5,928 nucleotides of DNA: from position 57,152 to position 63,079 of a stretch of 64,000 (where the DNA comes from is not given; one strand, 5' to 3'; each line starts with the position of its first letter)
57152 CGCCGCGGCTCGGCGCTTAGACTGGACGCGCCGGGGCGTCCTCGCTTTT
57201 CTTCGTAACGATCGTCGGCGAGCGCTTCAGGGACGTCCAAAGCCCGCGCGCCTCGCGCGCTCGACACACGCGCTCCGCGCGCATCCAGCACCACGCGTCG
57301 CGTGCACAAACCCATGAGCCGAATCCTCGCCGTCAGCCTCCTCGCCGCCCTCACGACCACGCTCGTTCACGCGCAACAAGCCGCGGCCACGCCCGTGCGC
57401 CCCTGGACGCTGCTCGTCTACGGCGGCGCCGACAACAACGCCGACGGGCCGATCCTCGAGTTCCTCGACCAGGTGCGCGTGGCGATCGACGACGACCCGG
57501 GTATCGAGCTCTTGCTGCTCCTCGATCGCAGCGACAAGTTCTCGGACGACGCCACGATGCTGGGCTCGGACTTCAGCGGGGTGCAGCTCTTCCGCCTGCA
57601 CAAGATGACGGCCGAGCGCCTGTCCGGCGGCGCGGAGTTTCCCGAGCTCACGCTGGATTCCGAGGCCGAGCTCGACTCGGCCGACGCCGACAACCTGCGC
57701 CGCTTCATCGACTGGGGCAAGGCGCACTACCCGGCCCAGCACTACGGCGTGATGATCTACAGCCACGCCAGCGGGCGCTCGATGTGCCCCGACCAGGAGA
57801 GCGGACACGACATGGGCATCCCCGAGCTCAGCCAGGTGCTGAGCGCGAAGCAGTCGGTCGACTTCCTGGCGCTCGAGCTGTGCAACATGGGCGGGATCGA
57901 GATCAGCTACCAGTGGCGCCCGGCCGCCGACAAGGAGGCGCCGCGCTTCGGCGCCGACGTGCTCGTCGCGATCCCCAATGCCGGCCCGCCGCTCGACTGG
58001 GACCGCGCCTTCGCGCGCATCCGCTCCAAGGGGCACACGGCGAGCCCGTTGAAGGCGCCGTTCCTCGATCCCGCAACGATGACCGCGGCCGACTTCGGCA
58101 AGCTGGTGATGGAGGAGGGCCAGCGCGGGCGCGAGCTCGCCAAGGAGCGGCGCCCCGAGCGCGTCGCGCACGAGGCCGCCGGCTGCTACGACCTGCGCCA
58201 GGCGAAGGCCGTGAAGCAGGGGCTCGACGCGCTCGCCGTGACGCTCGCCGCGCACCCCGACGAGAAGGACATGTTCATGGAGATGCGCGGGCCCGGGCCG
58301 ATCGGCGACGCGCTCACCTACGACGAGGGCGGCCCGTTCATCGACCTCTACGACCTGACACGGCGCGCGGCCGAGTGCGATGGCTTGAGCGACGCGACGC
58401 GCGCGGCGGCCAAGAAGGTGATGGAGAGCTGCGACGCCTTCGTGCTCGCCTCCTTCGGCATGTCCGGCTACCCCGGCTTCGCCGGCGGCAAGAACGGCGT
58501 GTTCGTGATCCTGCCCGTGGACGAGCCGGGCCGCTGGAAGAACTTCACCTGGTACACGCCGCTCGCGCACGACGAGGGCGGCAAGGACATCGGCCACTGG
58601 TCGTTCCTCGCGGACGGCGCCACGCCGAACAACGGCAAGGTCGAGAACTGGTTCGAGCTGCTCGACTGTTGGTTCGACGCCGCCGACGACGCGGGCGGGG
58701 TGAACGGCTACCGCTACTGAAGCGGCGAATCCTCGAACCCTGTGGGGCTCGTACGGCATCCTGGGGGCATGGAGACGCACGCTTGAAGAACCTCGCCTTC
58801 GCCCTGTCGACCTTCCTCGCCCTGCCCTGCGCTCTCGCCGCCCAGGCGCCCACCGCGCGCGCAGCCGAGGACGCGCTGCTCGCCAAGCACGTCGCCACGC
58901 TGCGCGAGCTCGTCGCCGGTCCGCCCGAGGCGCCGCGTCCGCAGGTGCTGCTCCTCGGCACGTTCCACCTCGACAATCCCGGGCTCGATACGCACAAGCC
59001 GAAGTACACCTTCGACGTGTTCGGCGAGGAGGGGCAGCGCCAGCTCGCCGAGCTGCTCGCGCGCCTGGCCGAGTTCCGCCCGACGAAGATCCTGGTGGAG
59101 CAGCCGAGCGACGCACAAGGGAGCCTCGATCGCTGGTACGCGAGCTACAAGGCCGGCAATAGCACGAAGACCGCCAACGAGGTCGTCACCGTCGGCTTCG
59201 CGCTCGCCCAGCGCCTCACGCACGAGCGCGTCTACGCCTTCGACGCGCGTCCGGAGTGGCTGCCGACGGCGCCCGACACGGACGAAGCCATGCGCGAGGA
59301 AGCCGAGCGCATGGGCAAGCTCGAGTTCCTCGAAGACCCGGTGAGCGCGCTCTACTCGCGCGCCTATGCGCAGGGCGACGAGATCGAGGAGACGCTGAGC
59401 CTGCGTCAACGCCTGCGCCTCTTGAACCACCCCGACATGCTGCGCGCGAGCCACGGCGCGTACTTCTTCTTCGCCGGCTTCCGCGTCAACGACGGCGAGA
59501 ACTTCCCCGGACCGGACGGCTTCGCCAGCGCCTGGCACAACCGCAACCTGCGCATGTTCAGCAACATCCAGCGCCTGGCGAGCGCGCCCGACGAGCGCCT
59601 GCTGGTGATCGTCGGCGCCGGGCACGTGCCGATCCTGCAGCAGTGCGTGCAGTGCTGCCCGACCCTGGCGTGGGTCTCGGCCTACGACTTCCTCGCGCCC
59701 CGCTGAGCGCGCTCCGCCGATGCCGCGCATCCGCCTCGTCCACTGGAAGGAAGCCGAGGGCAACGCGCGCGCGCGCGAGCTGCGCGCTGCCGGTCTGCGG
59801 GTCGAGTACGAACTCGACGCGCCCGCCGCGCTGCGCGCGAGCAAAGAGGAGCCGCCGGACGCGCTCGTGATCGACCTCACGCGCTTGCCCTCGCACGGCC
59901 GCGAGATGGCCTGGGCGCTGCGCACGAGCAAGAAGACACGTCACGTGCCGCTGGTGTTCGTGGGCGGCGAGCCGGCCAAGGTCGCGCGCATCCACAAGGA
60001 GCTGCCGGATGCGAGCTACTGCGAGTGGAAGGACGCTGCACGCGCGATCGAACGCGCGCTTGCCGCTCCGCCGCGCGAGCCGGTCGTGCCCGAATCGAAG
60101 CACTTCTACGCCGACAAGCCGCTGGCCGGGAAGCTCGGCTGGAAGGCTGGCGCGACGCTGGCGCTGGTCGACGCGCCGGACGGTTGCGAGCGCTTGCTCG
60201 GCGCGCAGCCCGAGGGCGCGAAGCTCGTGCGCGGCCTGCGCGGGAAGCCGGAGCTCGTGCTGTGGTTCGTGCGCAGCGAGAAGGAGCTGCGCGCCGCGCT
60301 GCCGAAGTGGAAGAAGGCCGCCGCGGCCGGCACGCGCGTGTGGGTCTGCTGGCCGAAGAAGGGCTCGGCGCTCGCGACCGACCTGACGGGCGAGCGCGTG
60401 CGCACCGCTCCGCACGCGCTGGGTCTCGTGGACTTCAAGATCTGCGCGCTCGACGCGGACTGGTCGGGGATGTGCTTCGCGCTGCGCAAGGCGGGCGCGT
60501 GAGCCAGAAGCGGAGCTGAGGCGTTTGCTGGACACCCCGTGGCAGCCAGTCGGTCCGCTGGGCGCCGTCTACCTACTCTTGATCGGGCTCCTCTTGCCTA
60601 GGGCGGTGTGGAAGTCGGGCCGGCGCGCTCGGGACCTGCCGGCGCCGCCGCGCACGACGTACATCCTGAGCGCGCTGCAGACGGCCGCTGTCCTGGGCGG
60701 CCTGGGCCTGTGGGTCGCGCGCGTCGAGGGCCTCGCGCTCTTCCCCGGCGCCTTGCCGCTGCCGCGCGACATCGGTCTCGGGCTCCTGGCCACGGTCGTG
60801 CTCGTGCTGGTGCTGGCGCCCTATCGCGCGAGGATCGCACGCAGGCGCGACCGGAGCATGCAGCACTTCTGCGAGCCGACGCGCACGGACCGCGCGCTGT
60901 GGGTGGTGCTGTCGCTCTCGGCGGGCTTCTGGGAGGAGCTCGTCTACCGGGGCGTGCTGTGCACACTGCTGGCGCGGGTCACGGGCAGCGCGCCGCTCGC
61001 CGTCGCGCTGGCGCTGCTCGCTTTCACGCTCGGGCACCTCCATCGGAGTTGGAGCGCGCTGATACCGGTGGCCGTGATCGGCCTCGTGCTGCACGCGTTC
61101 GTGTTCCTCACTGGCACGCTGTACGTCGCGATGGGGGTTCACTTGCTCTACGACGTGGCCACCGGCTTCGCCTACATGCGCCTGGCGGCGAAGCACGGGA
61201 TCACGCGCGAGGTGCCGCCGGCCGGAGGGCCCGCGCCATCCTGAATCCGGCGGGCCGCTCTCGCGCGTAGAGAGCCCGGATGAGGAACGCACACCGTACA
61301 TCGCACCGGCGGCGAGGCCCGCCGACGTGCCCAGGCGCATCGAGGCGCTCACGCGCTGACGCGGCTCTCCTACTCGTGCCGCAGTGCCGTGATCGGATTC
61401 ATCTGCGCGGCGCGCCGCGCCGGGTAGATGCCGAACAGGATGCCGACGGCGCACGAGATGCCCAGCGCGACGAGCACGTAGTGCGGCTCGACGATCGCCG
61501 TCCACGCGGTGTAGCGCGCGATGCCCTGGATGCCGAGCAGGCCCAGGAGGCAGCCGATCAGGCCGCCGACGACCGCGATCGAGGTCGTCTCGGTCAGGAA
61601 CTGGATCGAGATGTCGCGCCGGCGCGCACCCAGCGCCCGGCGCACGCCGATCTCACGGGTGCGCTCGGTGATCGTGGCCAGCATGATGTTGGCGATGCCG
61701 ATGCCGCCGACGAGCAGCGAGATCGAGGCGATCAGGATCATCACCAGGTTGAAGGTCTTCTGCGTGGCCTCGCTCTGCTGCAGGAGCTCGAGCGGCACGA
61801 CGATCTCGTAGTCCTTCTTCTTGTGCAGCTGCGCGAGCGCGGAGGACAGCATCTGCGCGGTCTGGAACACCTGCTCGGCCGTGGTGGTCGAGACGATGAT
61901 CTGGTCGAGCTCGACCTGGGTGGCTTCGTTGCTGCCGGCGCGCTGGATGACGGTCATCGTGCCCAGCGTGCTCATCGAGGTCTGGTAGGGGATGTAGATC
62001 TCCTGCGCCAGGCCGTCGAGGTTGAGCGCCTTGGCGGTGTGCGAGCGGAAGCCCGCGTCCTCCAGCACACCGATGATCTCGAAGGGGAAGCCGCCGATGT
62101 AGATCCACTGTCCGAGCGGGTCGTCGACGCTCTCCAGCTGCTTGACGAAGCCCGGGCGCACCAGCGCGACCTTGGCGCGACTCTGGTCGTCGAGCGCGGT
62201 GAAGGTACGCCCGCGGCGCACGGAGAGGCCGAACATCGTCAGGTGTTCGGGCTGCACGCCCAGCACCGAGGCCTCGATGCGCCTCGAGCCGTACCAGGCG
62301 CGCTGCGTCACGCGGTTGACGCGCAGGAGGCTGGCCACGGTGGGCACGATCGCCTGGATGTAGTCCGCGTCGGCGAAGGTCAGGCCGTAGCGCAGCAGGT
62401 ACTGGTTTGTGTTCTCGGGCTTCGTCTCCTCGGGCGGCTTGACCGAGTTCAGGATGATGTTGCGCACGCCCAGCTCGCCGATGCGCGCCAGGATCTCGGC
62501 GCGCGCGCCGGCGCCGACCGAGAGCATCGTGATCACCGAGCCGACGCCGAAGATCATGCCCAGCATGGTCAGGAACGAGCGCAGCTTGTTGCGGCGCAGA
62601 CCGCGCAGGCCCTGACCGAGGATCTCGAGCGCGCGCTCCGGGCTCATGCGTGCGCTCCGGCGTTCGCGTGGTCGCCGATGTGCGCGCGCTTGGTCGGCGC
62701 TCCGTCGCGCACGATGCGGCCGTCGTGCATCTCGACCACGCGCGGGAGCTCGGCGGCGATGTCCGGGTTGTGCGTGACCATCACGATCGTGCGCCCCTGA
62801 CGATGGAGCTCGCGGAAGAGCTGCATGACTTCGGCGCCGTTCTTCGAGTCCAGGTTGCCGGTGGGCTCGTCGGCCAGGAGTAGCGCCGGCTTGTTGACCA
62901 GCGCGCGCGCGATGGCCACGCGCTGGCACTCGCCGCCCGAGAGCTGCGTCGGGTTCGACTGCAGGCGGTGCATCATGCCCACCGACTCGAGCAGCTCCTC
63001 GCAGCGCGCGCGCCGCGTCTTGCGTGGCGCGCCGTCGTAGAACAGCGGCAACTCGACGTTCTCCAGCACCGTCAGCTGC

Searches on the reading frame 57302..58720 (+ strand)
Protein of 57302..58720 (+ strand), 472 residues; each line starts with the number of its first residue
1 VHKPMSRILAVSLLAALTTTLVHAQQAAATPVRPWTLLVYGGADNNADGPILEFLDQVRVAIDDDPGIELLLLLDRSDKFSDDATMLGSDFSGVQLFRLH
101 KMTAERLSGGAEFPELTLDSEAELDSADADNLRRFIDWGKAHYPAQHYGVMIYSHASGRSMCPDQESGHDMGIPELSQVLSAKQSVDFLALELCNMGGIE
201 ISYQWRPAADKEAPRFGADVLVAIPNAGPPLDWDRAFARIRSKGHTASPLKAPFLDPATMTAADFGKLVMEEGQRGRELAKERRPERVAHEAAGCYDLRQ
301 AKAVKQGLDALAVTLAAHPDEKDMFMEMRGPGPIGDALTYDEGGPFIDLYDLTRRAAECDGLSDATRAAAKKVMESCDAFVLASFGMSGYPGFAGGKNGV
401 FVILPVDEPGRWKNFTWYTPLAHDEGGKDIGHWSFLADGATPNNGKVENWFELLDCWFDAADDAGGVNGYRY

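Call 60: search_protein_families(library=pfam, proteins=[window:57302-58720:+], max_evalue=0.0001)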
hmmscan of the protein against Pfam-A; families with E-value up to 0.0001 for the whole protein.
window:57302-58720:+ (472 aa): 1 family
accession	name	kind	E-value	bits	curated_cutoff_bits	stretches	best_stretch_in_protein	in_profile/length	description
PF03415.19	Peptidase_C11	-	4e-29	102.7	25.8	1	39-421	1-340/359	Clostripain family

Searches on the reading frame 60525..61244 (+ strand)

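Call 60: search_protein_families(library=pfam, proteins=[window:60525-61244:+], max_evalue=0.0001)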
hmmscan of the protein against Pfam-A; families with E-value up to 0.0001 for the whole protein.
window:60525-61244:+ (239 aa): 1 family
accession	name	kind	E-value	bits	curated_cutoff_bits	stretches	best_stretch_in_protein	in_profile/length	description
PF02517.21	Rce1-like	-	8.2e-16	58.5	22.4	1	124-211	6-92/93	Type II CAAX prenyl endopeptidase Rce1-like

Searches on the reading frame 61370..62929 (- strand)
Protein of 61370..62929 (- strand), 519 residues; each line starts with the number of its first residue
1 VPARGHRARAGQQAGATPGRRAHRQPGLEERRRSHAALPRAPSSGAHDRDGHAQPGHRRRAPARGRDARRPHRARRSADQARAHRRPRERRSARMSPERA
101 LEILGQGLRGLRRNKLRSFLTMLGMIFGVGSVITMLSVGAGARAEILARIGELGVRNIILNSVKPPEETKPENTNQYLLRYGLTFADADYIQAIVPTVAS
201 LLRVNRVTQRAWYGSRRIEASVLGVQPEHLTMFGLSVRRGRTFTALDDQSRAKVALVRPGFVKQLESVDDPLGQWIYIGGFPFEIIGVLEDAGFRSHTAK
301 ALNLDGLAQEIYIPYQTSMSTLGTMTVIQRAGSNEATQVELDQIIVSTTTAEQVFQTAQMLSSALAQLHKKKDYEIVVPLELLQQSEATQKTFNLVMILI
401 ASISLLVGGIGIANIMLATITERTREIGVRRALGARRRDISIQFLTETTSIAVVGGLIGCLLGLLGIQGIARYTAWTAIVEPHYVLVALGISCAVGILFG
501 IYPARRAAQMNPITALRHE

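Call 60: search_protein_families(library=pfam, proteins=[window:61370-62929:-], max_evalue=0.0001)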
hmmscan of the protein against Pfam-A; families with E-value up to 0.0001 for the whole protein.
window:61370-62929:- (519 aa): 2 families
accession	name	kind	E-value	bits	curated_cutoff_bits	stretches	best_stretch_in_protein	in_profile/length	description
PF12704.14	MacB_PCD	-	2.5e-32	113.3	27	1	118-359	1-202/207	MacB-like periplasmic core domain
PF02687.27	FtsX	-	5.7e-20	72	25.5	1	399-512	2-120/120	FtsX-like permease C-terminal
